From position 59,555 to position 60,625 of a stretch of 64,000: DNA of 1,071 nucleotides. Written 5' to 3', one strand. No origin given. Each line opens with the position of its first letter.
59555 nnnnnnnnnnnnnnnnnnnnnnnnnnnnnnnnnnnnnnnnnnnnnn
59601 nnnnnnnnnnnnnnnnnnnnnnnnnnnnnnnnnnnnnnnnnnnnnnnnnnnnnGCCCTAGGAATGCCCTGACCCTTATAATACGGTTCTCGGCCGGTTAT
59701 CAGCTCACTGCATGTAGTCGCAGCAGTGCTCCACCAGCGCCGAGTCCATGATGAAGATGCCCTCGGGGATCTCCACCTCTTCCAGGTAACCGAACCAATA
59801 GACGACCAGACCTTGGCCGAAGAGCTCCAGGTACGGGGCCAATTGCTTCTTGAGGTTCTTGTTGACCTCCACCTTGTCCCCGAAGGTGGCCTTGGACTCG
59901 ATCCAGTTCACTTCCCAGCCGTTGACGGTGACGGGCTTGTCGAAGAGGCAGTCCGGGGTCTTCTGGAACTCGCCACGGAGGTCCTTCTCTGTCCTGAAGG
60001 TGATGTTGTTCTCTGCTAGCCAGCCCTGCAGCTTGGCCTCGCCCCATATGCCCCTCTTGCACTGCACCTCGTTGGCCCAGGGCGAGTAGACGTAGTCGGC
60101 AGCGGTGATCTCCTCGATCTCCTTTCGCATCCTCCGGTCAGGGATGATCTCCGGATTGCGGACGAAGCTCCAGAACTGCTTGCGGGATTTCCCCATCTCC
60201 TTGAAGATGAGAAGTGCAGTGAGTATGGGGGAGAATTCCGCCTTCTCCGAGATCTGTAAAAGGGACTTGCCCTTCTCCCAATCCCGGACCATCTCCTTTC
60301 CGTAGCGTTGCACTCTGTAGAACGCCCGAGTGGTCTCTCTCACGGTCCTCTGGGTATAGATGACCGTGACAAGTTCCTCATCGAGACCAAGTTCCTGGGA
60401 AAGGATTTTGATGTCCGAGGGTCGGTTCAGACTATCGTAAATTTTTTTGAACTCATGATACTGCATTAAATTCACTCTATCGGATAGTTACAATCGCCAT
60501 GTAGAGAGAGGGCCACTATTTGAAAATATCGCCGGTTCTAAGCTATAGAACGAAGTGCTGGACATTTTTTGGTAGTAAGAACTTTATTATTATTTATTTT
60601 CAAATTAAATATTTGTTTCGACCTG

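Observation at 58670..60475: Two-gene unit of PD-(D/E)xK nucleases: a TPD/CDIN1-like protein followed by a membrane-embedded Cas4-like Fe-S nuclease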

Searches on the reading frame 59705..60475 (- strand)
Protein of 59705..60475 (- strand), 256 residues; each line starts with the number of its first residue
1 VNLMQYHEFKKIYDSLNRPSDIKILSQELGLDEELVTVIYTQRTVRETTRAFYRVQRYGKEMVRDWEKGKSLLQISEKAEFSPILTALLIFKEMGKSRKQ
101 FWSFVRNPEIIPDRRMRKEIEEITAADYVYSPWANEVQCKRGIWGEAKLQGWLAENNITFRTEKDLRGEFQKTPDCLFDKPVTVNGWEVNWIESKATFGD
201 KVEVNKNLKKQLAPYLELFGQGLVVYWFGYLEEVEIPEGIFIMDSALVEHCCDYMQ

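Call 3: search_protein_families(library=pfam, proteins=[window:59705-60475:-], max_evalue=1)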
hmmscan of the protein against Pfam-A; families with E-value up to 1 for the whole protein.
window:59705-60475:- (256 aa): 2 families
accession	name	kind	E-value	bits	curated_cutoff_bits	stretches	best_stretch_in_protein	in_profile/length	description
PF14811.11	TPD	-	1.5e-45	154.9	27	1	113-245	2-137/138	Protein of unknown function TPD sequence-motif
PF08025.16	Antimicrobial_3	-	0.22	11.9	25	1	90-101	16-27/37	Spider antimicrobial peptide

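Call 4: search_protein_families(library=ncbifam, proteins=[window:59705-60475:-], max_evalue=1)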
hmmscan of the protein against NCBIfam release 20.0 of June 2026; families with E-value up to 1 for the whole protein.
window:59705-60475:- (256 aa): 0 families

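Call 5: search_protein_families(library=padloc, proteins=[window:59705-60475:-], max_evalue=1)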
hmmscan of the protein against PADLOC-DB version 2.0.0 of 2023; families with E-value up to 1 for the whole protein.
window:59705-60475:- (256 aa): 0 families

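Call 9: find_homologous_proteins(query=window:59705-60475:-)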
Query window:59705-60475:- (256 aa): 453 proteins with E <= 0.001 among 725 candidates; the best 120 are listed.
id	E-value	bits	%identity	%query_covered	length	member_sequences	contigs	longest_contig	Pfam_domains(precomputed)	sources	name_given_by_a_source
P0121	1.4e-169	580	100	99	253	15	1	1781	PF14811.12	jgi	jgi:hypothetical protein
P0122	3.8e-161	552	93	100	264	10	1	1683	PF14811.12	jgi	-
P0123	8.2e-132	456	76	98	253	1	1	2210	PF14811.12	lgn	-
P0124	1.2e-127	443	75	98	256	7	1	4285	PF14811.12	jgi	-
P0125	5.6e-127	440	71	98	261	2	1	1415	PF14811.12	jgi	-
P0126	2.0e-125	435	71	98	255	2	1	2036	PF14811.12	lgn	-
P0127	3.2e-124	431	71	99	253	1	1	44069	PF14811.12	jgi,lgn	-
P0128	2.2e-121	422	67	98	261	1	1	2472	PF14811.12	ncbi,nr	ncbi:MAG TPA: C15orf41 family protein [Methanomassiliicoccales archaeon]|nr:C15orf41 family protein 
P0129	2.7e-121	422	69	99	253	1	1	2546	PF14811.12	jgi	jgi:hypothetical protein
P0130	1.3e-120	420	70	98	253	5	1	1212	PF14811.12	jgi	jgi:hypothetical protein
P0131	1.2e-115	403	67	99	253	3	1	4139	PF14811.12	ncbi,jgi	ncbi:MAG: C15orf41 family protein [Methanomassiliicoccales archaeon]|jgi:hypothetical protein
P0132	2.2e-111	389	64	97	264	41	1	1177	PF14811.12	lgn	-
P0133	3.7e-111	389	66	98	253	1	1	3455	PF14811.12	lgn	-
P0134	3.7e-109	382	64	99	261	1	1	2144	PF14811.12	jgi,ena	-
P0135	1.3e-107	377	61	98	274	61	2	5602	PF14811.12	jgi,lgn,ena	-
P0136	2.4e-106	373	60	99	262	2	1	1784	PF14811.12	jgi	jgi:hypothetical protein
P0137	2.7e-106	373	62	99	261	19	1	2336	PF14811.12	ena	-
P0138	2.8e-106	373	61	97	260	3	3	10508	PF14811.12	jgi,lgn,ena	-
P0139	7.8e-105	368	62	97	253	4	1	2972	PF14811.12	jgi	jgi:hypothetical protein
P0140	1.4e-104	367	62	98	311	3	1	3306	PF14811.12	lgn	-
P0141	1.4e-104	367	63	97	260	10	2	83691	PF14811.12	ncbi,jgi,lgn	jgi:hypothetical protein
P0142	2.0e-104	367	61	97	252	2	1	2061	PF14811.12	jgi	jgi:hypothetical protein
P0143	5.7e-104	365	62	97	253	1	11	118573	PF14811.12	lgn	-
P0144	6.0e-104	365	63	96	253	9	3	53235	PF14811.12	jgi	jgi:mRNA-degrading endonuclease RelE of RelBE toxin-antitoxin system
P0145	1.2e-103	364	59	97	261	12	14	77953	PF14811.12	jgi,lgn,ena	jgi:hypothetical protein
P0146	1.2e-103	364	63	97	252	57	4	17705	PF14811.12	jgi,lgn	jgi:hypothetical protein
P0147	1.8e-103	363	61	98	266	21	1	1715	PF14811.12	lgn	-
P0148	3.3e-103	363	60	99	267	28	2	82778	PF14811.12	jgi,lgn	jgi:hypothetical protein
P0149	9.1e-103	361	61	97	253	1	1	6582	PF14811.12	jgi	-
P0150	1.2e-102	361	61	97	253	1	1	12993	PF14811.12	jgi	-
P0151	1.4e-102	360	62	98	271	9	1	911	PF14811.12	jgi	jgi:hypothetical protein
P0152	1.6e-102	360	61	97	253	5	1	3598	PF14811.12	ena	-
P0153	1.9e-102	360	63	94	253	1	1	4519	PF14811.12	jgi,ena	-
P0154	5.0e-102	359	62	97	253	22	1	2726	PF14811.12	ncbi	-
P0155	6.3e-102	358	63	97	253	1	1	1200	PF14811.12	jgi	-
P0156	9.7e-102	358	60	98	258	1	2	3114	PF14811.12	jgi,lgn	-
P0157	1.3e-101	357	62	97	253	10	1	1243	PF14811.12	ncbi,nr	ncbi:MAG TPA: C15orf41 family protein [Methanomassiliicoccales archaeon]|nr:C15orf41 family protein 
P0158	1.4e-101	357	60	97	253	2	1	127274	PF14811.12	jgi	-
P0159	5.7e-101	355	61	97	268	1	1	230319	PF14811.12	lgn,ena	-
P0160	5.9e-101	355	61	97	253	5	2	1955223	PF14811.12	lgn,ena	-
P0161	6.4e-101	355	61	97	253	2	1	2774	PF14811.12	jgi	jgi:hypothetical protein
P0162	8.6e-101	355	60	97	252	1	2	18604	PF14811.12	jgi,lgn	-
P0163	1.1e-100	354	60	97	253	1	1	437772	PF14811.12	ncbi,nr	ncbi:MAG: C15orf41 family protein [Methanomassiliicoccales archaeon]|nr:C15orf41 family protein [Met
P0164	1.1e-100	354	61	97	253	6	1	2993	PF14811.12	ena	-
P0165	1.5e-100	354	60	97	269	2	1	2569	PF14811.12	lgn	-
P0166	1.7e-100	354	58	98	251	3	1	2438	PF14811.12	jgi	jgi:hypothetical protein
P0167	2.5e-100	353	60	98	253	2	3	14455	PF14811.12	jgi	jgi:hypothetical protein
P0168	2.8e-100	353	57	99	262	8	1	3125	PF14811.12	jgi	jgi:hypothetical protein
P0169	4.2e-100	352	58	98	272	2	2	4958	PF14811.12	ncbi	-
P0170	5.0e-100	352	59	97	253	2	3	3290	PF14811.12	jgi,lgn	jgi:hypothetical protein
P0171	1.0e-99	351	58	99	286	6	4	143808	PF14811.12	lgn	-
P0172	2.4e-99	350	59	98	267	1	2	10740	PF14811.12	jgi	jgi:hypothetical protein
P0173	4.8e-99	349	62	96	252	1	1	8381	PF14811.12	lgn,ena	-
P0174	6.7e-99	348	59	96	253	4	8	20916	PF14811.12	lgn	-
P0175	9.5e-99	348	59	97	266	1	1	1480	PF14811.12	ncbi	-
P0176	2.6e-98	346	59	98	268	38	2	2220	PF14811.12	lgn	-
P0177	2.8e-97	343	55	98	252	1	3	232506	PF14811.12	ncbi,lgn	ncbi:MAG: C15orf41 family protein [Methanomassiliicoccales archaeon]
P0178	3.7e-97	343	58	96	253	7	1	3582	PF14811.12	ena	-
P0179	5.2e-97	342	59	97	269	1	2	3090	PF14811.12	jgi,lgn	jgi:hypothetical protein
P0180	8.5e-97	342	58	98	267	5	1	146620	PF14811.12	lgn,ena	-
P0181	1.2e-96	341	58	97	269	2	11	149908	PF14811.12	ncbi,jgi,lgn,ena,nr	ncbi:MAG: TPD domain-containing protein [Euryarchaeota archaeon]|nr:TPD domain-containing protein [E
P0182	1.7e-96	341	57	97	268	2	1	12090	PF14811.12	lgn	-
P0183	9.7e-96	338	58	98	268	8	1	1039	PF14811.12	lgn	-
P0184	1.1e-94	335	57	96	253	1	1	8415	PF14811.12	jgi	jgi:hypothetical protein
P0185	1.1e-94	335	57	97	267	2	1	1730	PF14811.12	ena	-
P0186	2.1e-94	334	55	98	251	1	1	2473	PF14811.12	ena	-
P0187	1.1e-93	331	59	98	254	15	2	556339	PF14811.12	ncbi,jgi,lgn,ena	-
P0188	5.4e-93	329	56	97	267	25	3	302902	PF14811.12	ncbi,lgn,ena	-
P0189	1.9e-92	327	57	96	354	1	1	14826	PF14811.12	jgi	-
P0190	6.6e-92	325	56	97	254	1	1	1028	PF14811.12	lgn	-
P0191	7.1e-92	325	56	96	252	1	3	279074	PF14811.12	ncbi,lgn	ncbi:MAG: C15orf41 family protein [Methanomassiliicoccales archaeon]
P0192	8.5e-92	325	56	99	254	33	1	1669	PF14811.12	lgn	-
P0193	3.3e-91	323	54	98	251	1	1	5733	PF14811.12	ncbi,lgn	-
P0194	8.5e-91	322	58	98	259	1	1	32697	PF14811.12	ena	-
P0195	1.6e-89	318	54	97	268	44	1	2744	PF14811.12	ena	-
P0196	1.2e-87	312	55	96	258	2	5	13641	PF14811.12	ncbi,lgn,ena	-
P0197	2.0e-86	308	76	64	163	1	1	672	PF14811.12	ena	-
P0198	3.0e-86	307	50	98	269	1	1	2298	PF14811.12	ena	-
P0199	1.5e-84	301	53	96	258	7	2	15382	PF14811.12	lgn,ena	-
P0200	1.7e-84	301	53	96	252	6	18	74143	PF14811.12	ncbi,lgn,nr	ncbi:MAG: hypothetical protein PWQ88_985 [Candidatus Methanomethylophilaceae archaeon]|nr:hypothetic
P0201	1.9e-83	298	52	96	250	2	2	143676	PF14811.12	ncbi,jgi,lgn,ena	-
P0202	1.4e-82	295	48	97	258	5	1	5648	PF14811.12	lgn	-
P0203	1.8e-82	295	48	99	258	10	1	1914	PF14811.12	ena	-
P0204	1.9e-82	295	49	97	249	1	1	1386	PF14811.12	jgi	jgi:hypothetical protein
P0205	4.4e-82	293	49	97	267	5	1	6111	PF14811.12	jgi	jgi:hypothetical protein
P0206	4.6e-82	293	53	96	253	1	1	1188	PF14811.12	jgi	jgi:hypothetical protein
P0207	7.5e-82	293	52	96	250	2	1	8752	PF14811.12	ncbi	-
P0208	3.3e-81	290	49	96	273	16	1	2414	PF14811.12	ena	-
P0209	7.3e-81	289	53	96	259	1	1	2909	PF14811.12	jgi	jgi:hypothetical protein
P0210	1.2e-80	289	48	97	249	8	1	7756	PF14811.12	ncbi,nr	ncbi:MAG: hypothetical protein A3K75_02670 [Euryarchaeota archaeon RBG_13_61_15]|nr:MAG: hypothetica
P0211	1.4e-80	288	48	97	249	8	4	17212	PF14811.12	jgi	jgi:hypothetical protein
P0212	1.4e-79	285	48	97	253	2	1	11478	PF14811.12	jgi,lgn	-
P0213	9.1e-79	282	51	96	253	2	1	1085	PF14811.12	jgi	jgi:hypothetical protein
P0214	1.0e-78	282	50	96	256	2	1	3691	PF14811.12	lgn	-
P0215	1.2e-78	282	50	96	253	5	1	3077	PF14811.12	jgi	jgi:hypothetical protein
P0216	1.4e-78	282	48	97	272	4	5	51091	PF14811.12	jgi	jgi:hypothetical protein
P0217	1.6e-78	282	46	95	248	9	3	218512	PF14811.12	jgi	jgi:hypothetical protein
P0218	2.0e-78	281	48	97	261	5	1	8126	PF14811.12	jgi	jgi:hypothetical protein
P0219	2.8e-78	281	50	96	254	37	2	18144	PF14811.12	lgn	-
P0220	3.4e-78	281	50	96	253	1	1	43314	PF14811.12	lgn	-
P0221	4.4e-78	280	59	84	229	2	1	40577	PF14811.12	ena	-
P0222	4.6e-78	280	47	94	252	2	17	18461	PF14811.12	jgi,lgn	jgi:hypothetical protein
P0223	5.0e-78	280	50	96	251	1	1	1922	PF14811.12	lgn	-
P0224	1.5e-77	278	51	96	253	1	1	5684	PF14811.12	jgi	jgi:hypothetical protein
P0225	1.5e-77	278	48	96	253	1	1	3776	PF14811.12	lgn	-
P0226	1.9e-77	278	52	96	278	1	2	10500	PF14811.12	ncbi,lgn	-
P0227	3.3e-77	277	47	95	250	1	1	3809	PF14811.12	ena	-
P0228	4.0e-77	277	46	98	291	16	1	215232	PF14811.12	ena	-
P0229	7.1e-77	276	45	98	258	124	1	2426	PF14811.12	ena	-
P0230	1.0e-76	276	50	95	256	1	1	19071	PF14811.12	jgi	-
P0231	1.1e-76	276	47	95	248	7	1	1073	PF14811.12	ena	-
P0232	1.3e-76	275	49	96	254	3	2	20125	PF14811.12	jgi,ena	-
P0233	1.3e-76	275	61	75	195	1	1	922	PF14811.12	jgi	jgi:hypothetical protein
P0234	1.3e-76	275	46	96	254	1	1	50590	PF14811.12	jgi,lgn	jgi:hypothetical protein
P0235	1.3e-76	275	52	96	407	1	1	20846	PF14811.12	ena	-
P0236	2.0e-76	275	49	93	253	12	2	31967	PF14811.12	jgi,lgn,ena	-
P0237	2.1e-76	275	47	96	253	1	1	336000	PF14811.12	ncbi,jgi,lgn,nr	ncbi:MAG: C15orf41 family protein [Candidatus Methanoplasma sp.]|jgi:hypothetical protein|nr:C15orf4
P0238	2.2e-76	275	50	96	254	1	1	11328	PF14811.12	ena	-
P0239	2.2e-76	275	50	96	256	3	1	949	PF14811.12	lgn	-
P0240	2.3e-76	275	50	96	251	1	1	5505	PF14811.12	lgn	-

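Call 32: find_encoding_contigs(protein=P0237, flank=5000, max_places=1)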
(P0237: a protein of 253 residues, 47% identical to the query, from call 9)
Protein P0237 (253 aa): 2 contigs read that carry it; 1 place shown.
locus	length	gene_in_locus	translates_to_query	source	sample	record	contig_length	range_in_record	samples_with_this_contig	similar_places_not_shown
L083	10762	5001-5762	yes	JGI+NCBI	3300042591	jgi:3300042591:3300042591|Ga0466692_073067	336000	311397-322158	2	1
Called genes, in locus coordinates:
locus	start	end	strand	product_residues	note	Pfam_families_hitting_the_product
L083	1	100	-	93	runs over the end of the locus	PF00276:Ribosomal_L23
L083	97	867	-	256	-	PF00573:Ribosomal_L4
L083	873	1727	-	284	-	PF00297:Ribosomal_L3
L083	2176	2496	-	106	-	PF18446:DUF5611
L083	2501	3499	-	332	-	-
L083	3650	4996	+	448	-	PF01266:DAO (faint), PF03486:HI0933_like (faint), PF07992:Pyr_redox_2, PF13450:NAD_binding_8 (faint), PF13738:Pyr_redox_3 (faint), PF00070:Pyr_redox, PF02852:Pyr_redox_dim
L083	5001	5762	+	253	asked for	PF14811:TPD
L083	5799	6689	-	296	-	PF02649:GCHY-1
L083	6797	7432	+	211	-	PF01351:RNase_HII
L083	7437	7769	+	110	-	PF02036:SCP2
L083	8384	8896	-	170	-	PF07719:TPR_2 (faint), PF13181:TPR_8 (faint), PF13428:TPR_14 (faint), PF13432:TPR_16 (faint), PF14559:TPR_19 (faint), PF13431:TPR_17 (faint)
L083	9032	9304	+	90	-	PF02686:GatC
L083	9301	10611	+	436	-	PF01425:Amidase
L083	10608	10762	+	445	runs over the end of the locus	PF02934:GatB_N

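Call 33: find_encoding_contigs(protein=P0217, flank=5000, max_places=1)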
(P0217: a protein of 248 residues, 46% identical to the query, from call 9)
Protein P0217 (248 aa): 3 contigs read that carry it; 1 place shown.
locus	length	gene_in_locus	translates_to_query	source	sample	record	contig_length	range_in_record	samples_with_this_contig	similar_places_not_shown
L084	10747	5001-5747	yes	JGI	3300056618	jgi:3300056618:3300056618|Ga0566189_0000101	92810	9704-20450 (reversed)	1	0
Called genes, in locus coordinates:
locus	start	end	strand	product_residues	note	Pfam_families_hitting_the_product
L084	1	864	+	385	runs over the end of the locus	PF13183:Fer4_8 (weak), PF02754:CCG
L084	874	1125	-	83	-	-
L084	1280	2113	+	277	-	-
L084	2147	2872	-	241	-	PF01411:tRNA-synt_2c, PF07973:tRNA_SAD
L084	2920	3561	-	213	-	-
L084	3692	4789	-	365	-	PF00465:Fe-ADH, PF13685:Fe-ADH_2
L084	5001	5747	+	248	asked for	PF14811:TPD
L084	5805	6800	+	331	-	PF12705:PDDEXK_1, PF01930:Cas_Cas4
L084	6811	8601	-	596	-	PF13522:GATase_6, PF13537:GATase_7, PF01380:SIS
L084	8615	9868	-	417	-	PF00483:NTP_transferase, PF12804:NTP_transf_3, PF25084:LbH_EIF2B, PF00132:Hexapep (weak), PF25087:GMPPB_C, PF00132:Hexapep (weak)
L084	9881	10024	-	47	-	-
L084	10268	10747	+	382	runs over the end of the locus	-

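Call 34: find_encoding_contigs(protein=P0228, flank=5000, max_places=1)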
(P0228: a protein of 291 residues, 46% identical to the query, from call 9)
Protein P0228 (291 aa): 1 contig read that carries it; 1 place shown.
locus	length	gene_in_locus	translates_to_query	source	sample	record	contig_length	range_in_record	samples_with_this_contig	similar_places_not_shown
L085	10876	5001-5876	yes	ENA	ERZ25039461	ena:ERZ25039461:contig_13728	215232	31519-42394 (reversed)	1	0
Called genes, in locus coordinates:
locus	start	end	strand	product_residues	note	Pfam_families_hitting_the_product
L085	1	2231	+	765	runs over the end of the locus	PF00496:SBP_bac_5, PF18911:PKD_4 (weak), PF26596:PEF-CTERM_ARCH (weak)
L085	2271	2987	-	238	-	PF01411:tRNA-synt_2c, PF07973:tRNA_SAD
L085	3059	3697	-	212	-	-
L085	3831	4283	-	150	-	-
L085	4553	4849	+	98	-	-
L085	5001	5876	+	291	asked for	PF14811:TPD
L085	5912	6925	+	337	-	PF12705:PDDEXK_1 (weak), PF01930:Cas_Cas4 (weak)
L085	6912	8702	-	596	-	PF13230:GATase_4 (weak), PF13522:GATase_6, PF13537:GATase_7, PF01380:SIS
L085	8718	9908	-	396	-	PF00483:NTP_transferase, PF01128:IspD (faint), PF12804:NTP_transf_3, PF24894:Hexapep_GlmU (faint), PF00132:Hexapep, PF14602:Hexapep_2 (faint), PF25084:LbH_EIF2B, PF25087:GMPPB_C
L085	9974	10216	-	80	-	-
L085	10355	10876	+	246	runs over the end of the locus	-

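Call 42: search_solved_structures(query=window:59705-60475:-, max_evalue=1, show_alignments=2)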
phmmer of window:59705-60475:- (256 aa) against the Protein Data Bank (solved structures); distinct sequences matched with E-value up to 1: 5.
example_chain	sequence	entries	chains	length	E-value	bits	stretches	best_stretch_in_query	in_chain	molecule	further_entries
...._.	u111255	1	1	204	0.12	14.8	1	134-228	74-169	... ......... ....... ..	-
6spc_d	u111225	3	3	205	0.12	14.8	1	134-228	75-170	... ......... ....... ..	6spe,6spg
7unr_d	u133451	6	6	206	0.13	14.8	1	134-228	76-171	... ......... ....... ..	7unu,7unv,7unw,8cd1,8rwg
2xqx_A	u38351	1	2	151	0.57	12.7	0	160-194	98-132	ENDO-BETA-N-ACETYLGLUCOSAMINIDASE D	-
9l5r_h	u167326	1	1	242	0.83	12.1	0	153-185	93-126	U2 small nuclear ribonucleoprotein A'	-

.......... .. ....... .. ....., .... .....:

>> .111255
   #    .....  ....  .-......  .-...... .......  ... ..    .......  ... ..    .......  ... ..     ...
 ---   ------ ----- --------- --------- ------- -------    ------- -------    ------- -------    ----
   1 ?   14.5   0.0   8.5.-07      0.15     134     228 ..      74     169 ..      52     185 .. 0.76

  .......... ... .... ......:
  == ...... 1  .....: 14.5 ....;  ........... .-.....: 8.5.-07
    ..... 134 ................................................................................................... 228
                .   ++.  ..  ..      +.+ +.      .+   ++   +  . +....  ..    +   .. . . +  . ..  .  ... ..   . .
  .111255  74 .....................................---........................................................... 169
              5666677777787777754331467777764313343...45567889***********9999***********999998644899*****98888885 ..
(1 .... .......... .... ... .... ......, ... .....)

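Call 54: search_solved_structures(query=A3, max_evalue=1)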
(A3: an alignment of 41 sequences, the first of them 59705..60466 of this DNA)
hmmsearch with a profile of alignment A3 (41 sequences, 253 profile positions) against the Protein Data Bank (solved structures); distinct sequences matched with E-value up to 1: 1.
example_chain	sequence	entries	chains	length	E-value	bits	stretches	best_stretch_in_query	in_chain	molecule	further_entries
2xqx_A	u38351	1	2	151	0.59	12.7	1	144-191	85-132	ENDO-BETA-N-ACETYLGLUCOSAMINIDASE D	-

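Call 62: predict_structure(alignment_id=A3)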
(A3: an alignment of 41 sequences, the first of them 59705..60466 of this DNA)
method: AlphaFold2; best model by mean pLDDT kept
length: 253 residues; sequences in the alignment: 41
mean_pLDDT: 95.8   pTM: 0.88
mean pLDDT of the five models: 95.8, 95.8, 95.6, 95.1, 94.6
residues with pLDDT >= 90: 242; 70-90: 11; 50-70: 0; < 50: 0
segments of 3 or more residues with pLDDT < 50: none
pLDDT, mean of each block of 10 residues (from residue 1): 95 95 97 97 95 97 98 96 98 97 97 98 97 96 97 96 87 96 97 96 92 95 97 95 96 90
secondary structure, 60 per line:
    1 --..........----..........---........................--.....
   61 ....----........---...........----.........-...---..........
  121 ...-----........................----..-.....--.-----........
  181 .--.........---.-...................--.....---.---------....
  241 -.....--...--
elements in order: H3-12 H17-26 H30-53 H56-64 H69-76 H80-90 H95-103 H111-123 H129-152 H160-163 E173-181 E184-192 H198-216 E219-223 E237-240 H242-246 E249-251

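Call 65: fold_search(model_id=the predicted structure, library=pdb)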
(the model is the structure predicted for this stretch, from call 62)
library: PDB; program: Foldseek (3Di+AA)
matches with E <= 10: 162; with E <= 0.001: 0
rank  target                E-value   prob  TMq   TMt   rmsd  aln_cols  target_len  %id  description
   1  1i50_E                4.8e-02  0.72  0.24  0.28   9.2       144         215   12  RNA POLYMERASE II CRYSTAL FORM II AT 2.8 A RESOLUTION (released 2001-04-23)
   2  1k83_E                9.9e-02  0.57  0.24  0.28   9.2       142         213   14  Crystal Structure of Yeast RNA Polymerase II Complexed with the Inhibitor Alpha Amanitin (released 2002-02-13)
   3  9bf1_A                1.8e-01  0.77  0.24  0.06   5.0        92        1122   22  Structure of apo-state V. cholerae DdmD (released 2024-08-21)
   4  9g1x_E                1.8e-01  0.54  0.26  0.31   6.4       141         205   13  Yeast RNA polymerase I elongation complex stalled by an apurinic site, 11-subunit (released 2025-06-18)
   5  6xre_E                2.6e-01  0.30  0.23  0.27   9.2       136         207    8  Structure of the p53/RNA polymerase II assembly (released 2021-03-24)
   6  9bgk_F                2.8e-01  0.51  0.22  0.06   5.4        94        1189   19  Structure of V.cholera DdmDE (2D:1E) in complex with DNA (released 2024-10-23)
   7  2vld_B                3.3e-01  0.38  0.23  0.26   5.2       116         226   18  crystal structure of a repair endonuclease from Pyrococcus abyssi (released 2009-05-19)
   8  1dzf                  3.5e-01  0.33  0.24  0.28   9.0       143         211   12  RPB5 from S.cerevisiae (released 2000-06-09)
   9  9khv_A                4.3e-01  0.54  0.23  0.06   5.0        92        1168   21  Structure of DdmD dimer with ssDNA without nucleotide (released 2025-02-19)
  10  2vld_A                4.5e-01  0.33  0.23  0.25   5.2       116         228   18  crystal structure of a repair endonuclease from Pyrococcus abyssi (released 2009-05-19)
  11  6m9g_B                4.5e-01  0.11  0.21  0.21  17.6       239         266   14  BbvCI B2 dimer with Ta6Br14 clusters (released 2018-11-14)
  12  6hlr_E                6.5e-01  0.38  0.19  0.22   3.3        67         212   13  Yeast RNA polymerase I elongation complex bound to nucleotide analog GMPCPP (core focused) (released 2019-04-03)
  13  3wg9_A                6.9e-01  0.06  0.16  0.18  15.8       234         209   13  Crystal structure of RSP, a Rex-family repressor (released 2014-08-13)
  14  1j22                  7.3e-01  0.18  0.19  0.32   7.7       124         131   10  Crystal structure of archaeal XPF/Mus81 homolog, Hef from Pyrococcus furiosus, nuclease domain, selenomet derivative (released 2003-04-22)
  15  3bam_A                7.8e-01  0.15  0.18  0.21   7.2        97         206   12  RESTRICTION ENDONUCLEASE BAMHI COMPLEX WITH DNA AND MANGANESE IONS (POST-REACTIVE COMPLEX) (released 1999-01-13)
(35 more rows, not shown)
